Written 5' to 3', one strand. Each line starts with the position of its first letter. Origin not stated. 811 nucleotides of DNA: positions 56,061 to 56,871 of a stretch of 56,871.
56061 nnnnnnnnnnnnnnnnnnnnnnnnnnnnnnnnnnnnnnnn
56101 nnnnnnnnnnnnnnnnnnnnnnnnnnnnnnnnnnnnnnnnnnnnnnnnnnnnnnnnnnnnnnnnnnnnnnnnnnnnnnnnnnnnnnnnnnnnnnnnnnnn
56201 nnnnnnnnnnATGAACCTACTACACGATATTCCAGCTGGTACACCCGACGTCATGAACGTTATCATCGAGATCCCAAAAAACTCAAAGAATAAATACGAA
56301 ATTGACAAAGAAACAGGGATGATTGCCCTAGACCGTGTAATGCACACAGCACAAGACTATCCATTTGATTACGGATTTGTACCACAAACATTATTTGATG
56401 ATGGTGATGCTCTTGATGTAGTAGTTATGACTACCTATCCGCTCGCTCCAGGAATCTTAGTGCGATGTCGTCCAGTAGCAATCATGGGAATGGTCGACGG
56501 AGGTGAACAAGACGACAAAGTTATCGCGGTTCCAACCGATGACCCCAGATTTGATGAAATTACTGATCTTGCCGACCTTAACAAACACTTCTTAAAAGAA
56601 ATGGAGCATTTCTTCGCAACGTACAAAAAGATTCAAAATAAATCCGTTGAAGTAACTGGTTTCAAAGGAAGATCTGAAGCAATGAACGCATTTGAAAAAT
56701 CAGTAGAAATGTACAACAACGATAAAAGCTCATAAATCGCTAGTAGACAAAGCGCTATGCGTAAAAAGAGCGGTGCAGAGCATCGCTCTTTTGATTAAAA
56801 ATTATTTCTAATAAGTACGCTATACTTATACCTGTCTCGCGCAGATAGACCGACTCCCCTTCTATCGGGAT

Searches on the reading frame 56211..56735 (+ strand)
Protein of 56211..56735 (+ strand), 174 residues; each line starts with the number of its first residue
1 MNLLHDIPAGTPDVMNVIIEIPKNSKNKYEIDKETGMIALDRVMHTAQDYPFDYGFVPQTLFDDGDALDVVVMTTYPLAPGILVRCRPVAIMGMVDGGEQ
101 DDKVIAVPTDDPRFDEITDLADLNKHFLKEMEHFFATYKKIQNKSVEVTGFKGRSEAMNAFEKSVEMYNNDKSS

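Call 16: find_encoding_contigs(protein=window:56211-56735:+, flank=3000, max_places=10)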
Protein window:56211-56735:+ (174 aa): no gene with exactly this product is on record in the collection.

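Call 23: find_related_loci(query=window:56211-56735:+, collection=metagenome_contigs, flank=3000)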
Query window:56211-56735:+ (174 aa) in metagenome_contigs; peptide patterns used: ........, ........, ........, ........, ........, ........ (x = any residue, [..] = any of these).
333 stretches matched a pattern; 184 encode a relative of the query (tblastn E <= 1e-3); the best 80 are kept; 80 distinct loci.
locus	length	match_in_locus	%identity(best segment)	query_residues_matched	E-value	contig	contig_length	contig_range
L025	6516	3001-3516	87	1-172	8e-102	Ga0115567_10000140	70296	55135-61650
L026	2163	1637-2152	83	1-172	5e-104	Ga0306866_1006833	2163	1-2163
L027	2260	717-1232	83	1-172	5e-103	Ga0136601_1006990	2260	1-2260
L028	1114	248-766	79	1-173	9e-102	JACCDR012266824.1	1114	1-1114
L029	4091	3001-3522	78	1-174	1e-92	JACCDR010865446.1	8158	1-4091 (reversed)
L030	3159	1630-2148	78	1-173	7e-93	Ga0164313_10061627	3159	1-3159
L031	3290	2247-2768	78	1-174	1e-92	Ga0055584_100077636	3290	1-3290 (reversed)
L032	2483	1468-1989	77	1-174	1e-93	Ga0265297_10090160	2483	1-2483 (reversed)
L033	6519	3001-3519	77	1-173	6e-91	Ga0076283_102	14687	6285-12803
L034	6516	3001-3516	78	1-172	7e-91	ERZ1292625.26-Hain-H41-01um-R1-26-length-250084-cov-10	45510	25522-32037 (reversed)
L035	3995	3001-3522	76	1-174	2e-90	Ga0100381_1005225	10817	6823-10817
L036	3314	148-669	75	1-174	2e-91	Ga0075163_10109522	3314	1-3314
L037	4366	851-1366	78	1-172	2e-90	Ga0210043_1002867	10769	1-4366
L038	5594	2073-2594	76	1-174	3e-90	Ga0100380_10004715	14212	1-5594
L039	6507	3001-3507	78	1-169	2e-90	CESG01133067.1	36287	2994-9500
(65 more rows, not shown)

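Call 30: find_homologous_proteins(query=window:56211-56732:+, max_evalue=1e-60)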
Query window:56211-56732:+ (174 aa): 5567 proteins with E <= 1e-60 among 7018 candidates; the best 120 are listed.
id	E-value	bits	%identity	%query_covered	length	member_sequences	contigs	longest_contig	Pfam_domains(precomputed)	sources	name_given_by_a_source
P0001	1.0e-108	378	97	100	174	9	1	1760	PF00719.25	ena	-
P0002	2.5e-96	338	87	99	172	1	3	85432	PF00719.25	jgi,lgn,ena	-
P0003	3.0e-95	335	84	99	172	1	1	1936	PF00719.25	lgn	-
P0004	1.8e-94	332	84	99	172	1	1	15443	PF00719.25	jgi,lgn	-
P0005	2.0e-94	332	85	99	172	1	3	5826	PF00719.25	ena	-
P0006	2.5e-94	331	85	99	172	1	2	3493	PF00719.25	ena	-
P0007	2.6e-93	328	83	99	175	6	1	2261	PF00719.25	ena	-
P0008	4.1e-93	328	85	99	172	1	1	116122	PF00719.25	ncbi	-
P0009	5.7e-92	324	84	99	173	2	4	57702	PF00719.25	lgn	-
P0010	7.6e-92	323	84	99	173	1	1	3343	PF00719.25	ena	-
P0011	1.8e-91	322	82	100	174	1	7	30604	PF00719.25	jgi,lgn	jgi:inorganic pyrophosphatase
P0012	2.5e-91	322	85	97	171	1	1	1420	PF00719.25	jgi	jgi:inorganic pyrophosphatase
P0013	5.7e-91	321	82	99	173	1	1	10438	PF00719.25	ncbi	-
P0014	1.3e-90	319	81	100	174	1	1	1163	PF00719.25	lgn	-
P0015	2.4e-90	319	82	100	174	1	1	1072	PF00719.25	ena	-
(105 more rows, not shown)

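Call 31: find_encoding_contigs(protein=P0001, flank=3000, max_places=10)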
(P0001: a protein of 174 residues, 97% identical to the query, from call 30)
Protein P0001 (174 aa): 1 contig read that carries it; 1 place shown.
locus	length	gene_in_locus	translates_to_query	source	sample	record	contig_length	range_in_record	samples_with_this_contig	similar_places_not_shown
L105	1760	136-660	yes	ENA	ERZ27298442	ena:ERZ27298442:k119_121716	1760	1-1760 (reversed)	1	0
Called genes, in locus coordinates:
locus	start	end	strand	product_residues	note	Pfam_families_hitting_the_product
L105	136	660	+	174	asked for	PF00719:Pyrophosphatase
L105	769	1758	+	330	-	?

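Call 32: list_cluster_members(proteins=[P0001])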
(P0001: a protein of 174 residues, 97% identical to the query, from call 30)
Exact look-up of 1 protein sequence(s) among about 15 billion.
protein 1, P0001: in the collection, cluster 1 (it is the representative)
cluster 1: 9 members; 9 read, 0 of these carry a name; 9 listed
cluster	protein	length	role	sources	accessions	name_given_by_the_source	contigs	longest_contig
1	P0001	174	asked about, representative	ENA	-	-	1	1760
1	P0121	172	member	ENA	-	-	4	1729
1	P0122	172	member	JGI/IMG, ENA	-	-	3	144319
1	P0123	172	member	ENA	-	-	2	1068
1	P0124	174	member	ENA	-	-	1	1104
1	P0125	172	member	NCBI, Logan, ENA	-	-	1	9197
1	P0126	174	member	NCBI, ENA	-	-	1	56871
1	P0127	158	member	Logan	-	-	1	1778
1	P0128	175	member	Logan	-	-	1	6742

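Call 34: find_encoding_contigs(protein=P0128, flank=4000, max_places=10)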
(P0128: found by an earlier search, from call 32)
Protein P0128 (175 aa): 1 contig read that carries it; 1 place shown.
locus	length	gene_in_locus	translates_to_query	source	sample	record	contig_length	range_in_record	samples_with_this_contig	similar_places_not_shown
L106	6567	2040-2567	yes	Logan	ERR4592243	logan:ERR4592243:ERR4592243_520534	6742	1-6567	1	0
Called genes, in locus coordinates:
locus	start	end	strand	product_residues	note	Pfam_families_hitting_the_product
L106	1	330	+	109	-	?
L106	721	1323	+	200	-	-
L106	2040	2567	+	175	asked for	PF00719:Pyrophosphatase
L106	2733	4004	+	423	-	PF08245:Mur_ligase_M, PF02875:Mur_ligase_C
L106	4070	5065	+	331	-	PF02388:FemAB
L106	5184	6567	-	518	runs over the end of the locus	?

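Call 35: find_encoding_contigs(protein=P0124, flank=4000, max_places=10)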
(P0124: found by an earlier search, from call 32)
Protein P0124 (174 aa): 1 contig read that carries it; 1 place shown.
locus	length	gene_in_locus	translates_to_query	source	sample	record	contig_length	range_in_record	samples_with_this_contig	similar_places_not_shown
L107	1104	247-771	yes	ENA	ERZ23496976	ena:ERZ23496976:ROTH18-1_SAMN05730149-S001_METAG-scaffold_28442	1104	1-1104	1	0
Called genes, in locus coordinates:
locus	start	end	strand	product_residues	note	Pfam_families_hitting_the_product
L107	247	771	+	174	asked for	PF00719:Pyrophosphatase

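Call 36: find_encoding_contigs(protein=P0126, flank=4000, max_places=10)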
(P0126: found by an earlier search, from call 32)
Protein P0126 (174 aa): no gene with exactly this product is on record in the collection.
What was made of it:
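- Tried and rejected: Not on record (calls 16, 36).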

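Call 43: find_encoding_contigs(protein=P0121, flank=4000, max_places=10)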
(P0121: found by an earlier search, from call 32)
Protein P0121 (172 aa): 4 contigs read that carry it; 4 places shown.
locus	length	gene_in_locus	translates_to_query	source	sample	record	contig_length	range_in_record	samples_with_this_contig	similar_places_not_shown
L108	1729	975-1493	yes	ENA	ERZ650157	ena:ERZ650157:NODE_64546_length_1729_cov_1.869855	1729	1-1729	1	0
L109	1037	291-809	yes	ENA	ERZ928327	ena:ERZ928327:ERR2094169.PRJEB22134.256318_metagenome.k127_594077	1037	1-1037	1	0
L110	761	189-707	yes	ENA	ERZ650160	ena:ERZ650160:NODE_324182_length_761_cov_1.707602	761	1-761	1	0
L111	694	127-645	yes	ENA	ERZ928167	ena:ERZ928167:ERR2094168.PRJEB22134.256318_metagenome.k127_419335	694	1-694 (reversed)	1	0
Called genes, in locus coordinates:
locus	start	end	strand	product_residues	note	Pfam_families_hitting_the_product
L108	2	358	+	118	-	?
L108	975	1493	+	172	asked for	PF00719:Pyrophosphatase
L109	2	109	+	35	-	?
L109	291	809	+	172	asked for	PF00719:Pyrophosphatase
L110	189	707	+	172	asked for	PF00719:Pyrophosphatase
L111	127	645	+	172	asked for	PF00719:Pyrophosphatase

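Call 44: find_encoding_contigs(protein=P0127, flank=4000, max_places=10)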
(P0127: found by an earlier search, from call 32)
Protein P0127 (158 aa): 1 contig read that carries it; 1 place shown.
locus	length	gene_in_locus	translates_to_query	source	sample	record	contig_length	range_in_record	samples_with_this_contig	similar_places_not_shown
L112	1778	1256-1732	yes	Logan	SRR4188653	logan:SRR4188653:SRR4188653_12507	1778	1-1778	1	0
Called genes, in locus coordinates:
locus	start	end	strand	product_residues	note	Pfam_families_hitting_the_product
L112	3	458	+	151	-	?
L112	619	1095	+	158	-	-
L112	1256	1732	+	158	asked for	PF00719:Pyrophosphatase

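Call 52: find_encoding_contigs(protein=P0123, flank=4000, max_places=10)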
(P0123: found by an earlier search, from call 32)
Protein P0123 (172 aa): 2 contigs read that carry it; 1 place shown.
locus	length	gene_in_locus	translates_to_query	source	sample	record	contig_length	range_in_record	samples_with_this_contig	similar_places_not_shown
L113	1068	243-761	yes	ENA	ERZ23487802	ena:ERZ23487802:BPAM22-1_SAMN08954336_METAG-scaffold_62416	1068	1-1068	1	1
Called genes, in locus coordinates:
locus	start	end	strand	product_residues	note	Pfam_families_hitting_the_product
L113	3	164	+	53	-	?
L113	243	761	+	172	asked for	PF00719:Pyrophosphatase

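Call 53: find_encoding_contigs(protein=P0122, flank=4000, max_places=10)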
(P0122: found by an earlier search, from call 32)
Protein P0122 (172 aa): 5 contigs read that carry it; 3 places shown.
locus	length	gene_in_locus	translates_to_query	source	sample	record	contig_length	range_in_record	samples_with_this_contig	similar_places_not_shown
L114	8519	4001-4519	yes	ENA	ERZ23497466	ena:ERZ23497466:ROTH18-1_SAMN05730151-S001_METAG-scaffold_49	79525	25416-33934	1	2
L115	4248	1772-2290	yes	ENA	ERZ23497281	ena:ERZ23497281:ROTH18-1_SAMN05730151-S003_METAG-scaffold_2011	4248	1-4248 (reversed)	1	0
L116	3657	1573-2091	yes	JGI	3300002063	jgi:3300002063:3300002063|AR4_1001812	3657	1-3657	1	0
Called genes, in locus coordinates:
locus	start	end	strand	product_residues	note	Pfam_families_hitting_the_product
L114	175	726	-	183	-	PF20803:PaaX_M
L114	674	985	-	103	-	-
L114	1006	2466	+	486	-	PF08529:NusA_N, PF00575:S1, PF13184:KH_NusA_1st, PF00013:KH_1 (faint), PF26594:KH_NusA_2nd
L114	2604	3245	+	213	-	-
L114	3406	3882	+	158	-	-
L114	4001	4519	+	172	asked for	PF00719:Pyrophosphatase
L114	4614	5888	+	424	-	PF08245:Mur_ligase_M, PF02875:Mur_ligase_C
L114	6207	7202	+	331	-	PF02388:FemAB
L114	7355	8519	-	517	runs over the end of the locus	PF26022:CC_Liprin_beta (weak), PF24161:CCDC39 (faint), PF01551:Peptidase_M23, PF01471:PG_binding_1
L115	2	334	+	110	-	?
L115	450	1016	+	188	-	-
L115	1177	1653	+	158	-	-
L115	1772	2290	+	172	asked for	PF00719:Pyrophosphatase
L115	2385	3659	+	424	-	PF08245:Mur_ligase_M, PF02875:Mur_ligase_C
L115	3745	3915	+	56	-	-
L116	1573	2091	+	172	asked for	PF00719:Pyrophosphatase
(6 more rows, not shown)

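Call 71: search_protein_families(library=pfam, proteins=[L026:1252-1533:-, L106:721-1323:+, L114:2604-3245:+, L114:3406-3882:+], max_evalue=0.1)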
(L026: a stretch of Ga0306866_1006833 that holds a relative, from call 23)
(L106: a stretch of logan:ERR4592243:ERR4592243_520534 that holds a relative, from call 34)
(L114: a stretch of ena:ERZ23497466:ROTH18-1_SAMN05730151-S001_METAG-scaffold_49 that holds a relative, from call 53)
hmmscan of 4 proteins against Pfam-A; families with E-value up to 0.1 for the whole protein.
L026:1252-1533:- (93 aa): 5 families
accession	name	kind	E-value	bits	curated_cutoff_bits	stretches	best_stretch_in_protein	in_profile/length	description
PF03693.20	ParD_antitoxin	-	1.7e-09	38.4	21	1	6-82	4-76/81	Bacterial antitoxin of ParD toxin-antitoxin type II system and RHH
PF01402.27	RHH_1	-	0.0016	18.8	20.5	1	7-44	2-38/39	Ribbon-helix-helix protein, copG family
PF13432.12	TPR_16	-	0.057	14.3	32.7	1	20-44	5-29/65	Tetratricopeptide repeat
PF09957.15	VapB_antitoxin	-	0.068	13.5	23.4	0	19-50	12-43/47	Bacterial antitoxin of type II TA system, VapB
PF07499.19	RuvA_C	-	0.084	13.8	24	0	16-40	20-44/47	RuvA, C-terminal domain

L106:721-1323:+ (200 aa): 0 families

L114:2604-3245:+ (213 aa): 0 families

L114:3406-3882:+ (158 aa): 0 families
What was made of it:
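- A small ORF lies behind a structured 5' UTR, with a strong promoter and a location in a variable island that elsewhere holds a ParD antitoxin (call 71).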

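Call 72: find_encoding_contigs(protein=P0005, flank=2500, max_places=10)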
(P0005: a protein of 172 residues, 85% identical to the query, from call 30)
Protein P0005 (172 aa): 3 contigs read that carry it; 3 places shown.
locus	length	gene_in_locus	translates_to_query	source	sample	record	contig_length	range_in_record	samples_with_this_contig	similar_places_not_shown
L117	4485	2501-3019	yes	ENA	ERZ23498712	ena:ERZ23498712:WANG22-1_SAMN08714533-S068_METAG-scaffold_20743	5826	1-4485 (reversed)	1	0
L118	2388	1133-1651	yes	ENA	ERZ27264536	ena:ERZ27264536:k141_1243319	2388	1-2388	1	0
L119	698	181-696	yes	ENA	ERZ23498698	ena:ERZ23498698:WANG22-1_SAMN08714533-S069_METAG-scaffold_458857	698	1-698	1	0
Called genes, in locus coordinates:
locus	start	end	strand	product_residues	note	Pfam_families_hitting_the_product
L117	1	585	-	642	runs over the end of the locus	?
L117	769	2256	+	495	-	PF08529:NusA_N, PF00575:S1, PF13184:KH_NusA_1st, PF00013:KH_1 (faint), PF26594:KH_NusA_2nd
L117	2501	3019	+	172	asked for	PF00719:Pyrophosphatase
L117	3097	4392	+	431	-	PF08245:Mur_ligase_M, PF02875:Mur_ligase_C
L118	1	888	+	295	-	?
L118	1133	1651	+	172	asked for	PF00719:Pyrophosphatase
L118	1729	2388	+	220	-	?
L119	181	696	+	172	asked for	PF00719:Pyrophosphatase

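Call 73: find_encoding_contigs(protein=P0006, flank=2500, max_places=10)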
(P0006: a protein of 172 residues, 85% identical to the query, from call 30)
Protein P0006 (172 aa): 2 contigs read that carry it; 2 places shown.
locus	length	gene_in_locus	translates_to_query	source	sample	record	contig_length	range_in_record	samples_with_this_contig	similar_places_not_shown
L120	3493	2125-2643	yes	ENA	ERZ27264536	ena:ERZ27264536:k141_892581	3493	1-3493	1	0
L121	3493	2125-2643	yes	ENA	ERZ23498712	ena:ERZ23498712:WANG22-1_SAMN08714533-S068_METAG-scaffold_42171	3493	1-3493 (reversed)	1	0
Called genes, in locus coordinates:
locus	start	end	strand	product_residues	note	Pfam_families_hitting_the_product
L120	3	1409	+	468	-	?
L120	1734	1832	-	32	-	-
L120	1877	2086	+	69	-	-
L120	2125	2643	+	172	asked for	PF00719:Pyrophosphatase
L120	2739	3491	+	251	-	?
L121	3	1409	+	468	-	?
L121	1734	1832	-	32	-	-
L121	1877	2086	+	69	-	-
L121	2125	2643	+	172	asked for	PF00719:Pyrophosphatase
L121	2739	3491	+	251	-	?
